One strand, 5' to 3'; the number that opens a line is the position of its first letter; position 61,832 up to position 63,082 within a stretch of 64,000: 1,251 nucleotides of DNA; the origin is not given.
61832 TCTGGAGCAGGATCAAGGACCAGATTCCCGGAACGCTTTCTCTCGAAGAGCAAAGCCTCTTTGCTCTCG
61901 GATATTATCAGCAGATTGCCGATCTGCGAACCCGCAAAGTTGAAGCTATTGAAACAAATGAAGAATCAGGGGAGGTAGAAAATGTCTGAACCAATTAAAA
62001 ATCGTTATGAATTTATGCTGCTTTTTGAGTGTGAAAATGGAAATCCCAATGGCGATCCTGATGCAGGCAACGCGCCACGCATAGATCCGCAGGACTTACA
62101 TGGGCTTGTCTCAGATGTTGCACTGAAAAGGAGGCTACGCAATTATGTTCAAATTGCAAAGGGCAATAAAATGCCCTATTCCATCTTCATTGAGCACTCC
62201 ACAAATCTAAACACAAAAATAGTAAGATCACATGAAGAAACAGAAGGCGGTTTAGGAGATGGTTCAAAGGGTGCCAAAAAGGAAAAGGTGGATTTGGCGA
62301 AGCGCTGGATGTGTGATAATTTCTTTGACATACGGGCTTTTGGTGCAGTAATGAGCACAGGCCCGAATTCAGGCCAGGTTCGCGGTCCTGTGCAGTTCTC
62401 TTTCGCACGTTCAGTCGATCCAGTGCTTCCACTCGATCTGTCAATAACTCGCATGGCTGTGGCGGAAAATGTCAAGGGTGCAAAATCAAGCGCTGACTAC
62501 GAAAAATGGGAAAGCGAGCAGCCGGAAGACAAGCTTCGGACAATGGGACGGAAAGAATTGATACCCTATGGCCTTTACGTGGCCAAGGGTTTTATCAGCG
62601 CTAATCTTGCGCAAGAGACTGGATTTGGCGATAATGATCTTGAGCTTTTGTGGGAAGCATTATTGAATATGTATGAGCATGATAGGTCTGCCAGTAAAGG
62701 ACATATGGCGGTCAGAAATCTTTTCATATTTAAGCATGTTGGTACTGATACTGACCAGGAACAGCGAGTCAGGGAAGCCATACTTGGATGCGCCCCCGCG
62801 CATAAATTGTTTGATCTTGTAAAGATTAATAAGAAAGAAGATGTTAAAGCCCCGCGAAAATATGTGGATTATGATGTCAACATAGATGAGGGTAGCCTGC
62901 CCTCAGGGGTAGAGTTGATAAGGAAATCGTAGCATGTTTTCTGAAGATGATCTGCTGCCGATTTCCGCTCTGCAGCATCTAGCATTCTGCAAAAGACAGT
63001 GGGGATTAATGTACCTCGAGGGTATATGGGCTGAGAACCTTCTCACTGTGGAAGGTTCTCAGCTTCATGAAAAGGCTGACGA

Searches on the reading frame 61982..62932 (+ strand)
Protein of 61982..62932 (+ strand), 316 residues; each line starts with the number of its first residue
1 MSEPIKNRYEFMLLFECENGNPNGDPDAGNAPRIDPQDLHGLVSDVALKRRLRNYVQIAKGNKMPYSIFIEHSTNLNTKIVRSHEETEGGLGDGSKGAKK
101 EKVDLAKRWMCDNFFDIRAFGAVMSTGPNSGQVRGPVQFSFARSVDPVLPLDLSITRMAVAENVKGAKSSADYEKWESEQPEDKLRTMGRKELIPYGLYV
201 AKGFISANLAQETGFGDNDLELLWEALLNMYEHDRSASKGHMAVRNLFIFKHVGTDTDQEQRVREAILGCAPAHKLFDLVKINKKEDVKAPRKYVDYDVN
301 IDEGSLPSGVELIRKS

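Call 105: search_solved_structures(query=window:61982-62932:+, max_evalue=0.001)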
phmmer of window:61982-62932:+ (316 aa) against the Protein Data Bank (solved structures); distinct sequences matched with E-value up to 0.001: 4.
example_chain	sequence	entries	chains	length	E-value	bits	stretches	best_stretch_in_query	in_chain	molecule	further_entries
7kha_B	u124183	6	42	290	9e-89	301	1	5-312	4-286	CRISPR-associated protein, TM1801 family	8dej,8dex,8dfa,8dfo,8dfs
9jhb_C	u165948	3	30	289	1e-88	300.8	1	5-312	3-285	CRISPR-associated protein, TM1801 family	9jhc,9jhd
8g9s_B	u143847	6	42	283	4e-80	272.5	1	5-315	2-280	Cas7 | CRISPR-associated protein, Csd2 family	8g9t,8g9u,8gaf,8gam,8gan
7xz3_A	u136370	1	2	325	7.2e-18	68.1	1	10-233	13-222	CRISPR-associated protein, Csh2 family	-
